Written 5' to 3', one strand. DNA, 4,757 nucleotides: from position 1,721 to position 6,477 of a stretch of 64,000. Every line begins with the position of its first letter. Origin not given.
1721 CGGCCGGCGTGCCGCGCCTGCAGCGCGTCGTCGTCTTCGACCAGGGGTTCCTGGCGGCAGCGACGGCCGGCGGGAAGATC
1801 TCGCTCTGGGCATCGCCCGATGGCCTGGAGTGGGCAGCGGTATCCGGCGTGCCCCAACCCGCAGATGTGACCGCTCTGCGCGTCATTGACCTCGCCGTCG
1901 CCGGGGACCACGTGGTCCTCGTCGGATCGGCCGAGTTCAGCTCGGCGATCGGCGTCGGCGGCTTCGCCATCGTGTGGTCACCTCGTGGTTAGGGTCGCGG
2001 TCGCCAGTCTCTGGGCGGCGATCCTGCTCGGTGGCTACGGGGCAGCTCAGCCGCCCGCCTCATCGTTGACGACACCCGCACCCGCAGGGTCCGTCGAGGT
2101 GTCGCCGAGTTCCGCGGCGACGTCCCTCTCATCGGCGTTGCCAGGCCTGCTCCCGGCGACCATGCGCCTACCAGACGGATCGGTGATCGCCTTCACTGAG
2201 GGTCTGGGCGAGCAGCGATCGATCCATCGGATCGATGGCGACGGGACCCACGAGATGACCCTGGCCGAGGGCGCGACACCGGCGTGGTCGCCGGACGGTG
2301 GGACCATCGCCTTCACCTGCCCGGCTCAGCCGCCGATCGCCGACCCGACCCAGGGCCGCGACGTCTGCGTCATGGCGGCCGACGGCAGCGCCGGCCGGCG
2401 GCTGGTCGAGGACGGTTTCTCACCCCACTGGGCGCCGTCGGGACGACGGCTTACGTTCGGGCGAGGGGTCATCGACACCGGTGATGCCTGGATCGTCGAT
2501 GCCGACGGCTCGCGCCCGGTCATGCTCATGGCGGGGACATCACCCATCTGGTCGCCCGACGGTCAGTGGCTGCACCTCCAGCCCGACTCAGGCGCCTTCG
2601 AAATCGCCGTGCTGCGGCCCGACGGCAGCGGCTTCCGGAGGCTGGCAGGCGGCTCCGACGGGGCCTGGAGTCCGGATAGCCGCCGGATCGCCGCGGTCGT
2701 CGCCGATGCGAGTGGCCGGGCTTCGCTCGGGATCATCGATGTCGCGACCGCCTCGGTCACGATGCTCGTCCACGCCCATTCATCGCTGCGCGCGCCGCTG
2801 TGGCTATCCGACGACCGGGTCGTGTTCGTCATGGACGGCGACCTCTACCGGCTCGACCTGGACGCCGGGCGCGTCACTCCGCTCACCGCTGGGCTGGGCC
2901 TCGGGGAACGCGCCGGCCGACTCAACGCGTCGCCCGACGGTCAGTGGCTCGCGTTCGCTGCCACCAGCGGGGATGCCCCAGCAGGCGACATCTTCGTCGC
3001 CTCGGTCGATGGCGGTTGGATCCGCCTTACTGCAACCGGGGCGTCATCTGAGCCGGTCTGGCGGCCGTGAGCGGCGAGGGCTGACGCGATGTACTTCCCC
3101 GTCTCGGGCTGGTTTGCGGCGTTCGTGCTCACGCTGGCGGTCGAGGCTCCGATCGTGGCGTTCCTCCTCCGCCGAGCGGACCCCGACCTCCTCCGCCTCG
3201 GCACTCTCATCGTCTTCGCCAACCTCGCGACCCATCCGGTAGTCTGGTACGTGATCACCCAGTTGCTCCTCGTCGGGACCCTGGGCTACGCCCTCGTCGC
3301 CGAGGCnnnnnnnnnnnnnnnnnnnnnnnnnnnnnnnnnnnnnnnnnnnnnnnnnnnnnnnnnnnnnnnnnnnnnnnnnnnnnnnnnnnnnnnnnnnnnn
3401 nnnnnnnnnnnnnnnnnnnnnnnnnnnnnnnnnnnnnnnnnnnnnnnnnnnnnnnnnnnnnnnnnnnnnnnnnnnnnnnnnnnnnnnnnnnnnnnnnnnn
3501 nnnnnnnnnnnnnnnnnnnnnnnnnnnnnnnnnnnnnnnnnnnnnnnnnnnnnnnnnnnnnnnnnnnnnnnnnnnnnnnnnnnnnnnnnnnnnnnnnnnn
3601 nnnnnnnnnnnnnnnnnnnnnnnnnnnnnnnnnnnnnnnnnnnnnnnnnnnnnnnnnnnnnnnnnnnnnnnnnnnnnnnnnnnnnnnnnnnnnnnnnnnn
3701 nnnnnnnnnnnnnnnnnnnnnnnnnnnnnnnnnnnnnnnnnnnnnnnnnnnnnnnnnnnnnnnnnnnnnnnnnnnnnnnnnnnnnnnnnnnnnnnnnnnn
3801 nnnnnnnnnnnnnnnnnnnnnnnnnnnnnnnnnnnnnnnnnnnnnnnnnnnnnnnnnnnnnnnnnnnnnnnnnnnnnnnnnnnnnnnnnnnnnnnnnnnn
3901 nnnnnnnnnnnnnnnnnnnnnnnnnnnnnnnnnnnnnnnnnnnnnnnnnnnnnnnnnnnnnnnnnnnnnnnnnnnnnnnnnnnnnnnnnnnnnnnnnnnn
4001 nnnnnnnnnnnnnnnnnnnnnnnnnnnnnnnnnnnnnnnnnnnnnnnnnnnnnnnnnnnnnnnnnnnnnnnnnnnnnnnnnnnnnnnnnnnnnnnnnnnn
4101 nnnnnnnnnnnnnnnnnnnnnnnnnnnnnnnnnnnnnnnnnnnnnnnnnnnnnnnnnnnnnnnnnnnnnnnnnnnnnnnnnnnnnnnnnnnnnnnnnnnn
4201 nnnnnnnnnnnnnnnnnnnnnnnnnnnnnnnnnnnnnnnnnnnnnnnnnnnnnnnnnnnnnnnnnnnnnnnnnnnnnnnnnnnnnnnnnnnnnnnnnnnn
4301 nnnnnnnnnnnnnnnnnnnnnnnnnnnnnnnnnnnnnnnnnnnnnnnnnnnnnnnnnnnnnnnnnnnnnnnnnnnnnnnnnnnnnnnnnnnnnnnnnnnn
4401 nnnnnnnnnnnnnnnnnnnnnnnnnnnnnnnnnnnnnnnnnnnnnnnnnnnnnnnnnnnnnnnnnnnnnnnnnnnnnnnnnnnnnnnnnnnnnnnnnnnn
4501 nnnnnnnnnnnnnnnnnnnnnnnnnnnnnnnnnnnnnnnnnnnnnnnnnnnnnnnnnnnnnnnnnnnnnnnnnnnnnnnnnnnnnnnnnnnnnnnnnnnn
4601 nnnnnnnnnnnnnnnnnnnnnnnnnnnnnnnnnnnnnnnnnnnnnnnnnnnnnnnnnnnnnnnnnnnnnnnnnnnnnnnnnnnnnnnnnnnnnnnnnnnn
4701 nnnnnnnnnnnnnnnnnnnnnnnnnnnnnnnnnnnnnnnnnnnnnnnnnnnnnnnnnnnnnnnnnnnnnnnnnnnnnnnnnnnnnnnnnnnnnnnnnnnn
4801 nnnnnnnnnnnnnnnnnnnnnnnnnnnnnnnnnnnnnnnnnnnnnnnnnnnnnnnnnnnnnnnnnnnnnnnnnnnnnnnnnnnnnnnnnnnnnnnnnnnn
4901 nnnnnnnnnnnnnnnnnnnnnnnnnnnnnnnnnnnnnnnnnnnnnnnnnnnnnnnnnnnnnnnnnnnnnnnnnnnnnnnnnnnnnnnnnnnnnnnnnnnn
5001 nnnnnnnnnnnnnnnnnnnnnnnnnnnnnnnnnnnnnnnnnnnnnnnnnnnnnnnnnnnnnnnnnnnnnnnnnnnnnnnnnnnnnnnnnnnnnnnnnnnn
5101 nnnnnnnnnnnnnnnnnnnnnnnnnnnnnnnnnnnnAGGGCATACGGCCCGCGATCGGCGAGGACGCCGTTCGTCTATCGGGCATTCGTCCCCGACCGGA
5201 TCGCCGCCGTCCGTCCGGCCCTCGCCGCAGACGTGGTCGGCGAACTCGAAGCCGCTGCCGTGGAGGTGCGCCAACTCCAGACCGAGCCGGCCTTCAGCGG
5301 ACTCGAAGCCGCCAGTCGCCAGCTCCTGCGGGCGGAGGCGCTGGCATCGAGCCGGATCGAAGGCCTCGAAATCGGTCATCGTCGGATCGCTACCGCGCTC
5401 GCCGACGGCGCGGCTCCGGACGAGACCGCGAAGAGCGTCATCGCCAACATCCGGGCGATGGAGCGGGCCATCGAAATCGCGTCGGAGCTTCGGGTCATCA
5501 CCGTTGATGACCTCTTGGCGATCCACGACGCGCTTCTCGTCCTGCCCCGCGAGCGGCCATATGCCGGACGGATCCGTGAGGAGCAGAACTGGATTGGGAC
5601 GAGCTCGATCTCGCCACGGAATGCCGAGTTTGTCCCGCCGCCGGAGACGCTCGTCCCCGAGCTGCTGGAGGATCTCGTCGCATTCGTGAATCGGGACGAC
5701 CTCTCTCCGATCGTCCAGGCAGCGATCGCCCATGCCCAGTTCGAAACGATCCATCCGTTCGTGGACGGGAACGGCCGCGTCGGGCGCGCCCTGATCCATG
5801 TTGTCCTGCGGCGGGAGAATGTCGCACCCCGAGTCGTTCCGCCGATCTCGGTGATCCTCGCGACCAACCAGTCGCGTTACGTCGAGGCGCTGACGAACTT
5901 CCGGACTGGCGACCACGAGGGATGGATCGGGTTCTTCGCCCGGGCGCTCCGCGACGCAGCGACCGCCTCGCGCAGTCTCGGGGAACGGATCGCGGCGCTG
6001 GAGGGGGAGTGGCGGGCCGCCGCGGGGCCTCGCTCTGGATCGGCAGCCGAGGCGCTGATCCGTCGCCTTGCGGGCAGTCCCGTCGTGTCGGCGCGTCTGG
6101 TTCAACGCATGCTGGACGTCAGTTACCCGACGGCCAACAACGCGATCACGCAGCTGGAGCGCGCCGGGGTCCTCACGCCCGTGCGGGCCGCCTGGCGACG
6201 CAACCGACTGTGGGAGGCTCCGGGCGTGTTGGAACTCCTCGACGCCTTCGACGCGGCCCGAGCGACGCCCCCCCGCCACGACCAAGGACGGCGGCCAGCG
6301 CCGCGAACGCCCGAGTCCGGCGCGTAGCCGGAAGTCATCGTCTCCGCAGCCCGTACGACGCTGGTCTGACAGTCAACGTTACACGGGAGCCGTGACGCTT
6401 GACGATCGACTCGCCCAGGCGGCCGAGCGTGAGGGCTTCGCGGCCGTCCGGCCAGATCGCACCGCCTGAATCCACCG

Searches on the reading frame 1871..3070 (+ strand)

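Call 43: search_protein_families(library=pfam, proteins=[window:1871-3070:+], max_evalue=0.0001)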
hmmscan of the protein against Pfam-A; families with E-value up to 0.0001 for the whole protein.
window:1871-3070:+ (399 aa): 1 family
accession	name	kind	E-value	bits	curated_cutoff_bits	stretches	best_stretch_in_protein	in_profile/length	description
PF07676.18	PD40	-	3e-12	46.6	20.9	0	135-149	12-26/38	WD40-like Beta Propeller Repeat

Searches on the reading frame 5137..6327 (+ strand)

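Call 43: search_protein_families(library=pfam, proteins=[window:5137-6327:+], max_evalue=0.0001)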
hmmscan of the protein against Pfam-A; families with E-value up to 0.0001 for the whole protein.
window:5137-6327:+ (396 aa): 2 families
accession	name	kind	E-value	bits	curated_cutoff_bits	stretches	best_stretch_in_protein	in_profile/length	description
PF02661.23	Fic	-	3.6e-21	76.2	24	1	121-224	2-93/93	Fic/DOC family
PF13784.11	Fic_N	-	1.1e-07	32.2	26.7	1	61-113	29-82/82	Fic/DOC family N-terminal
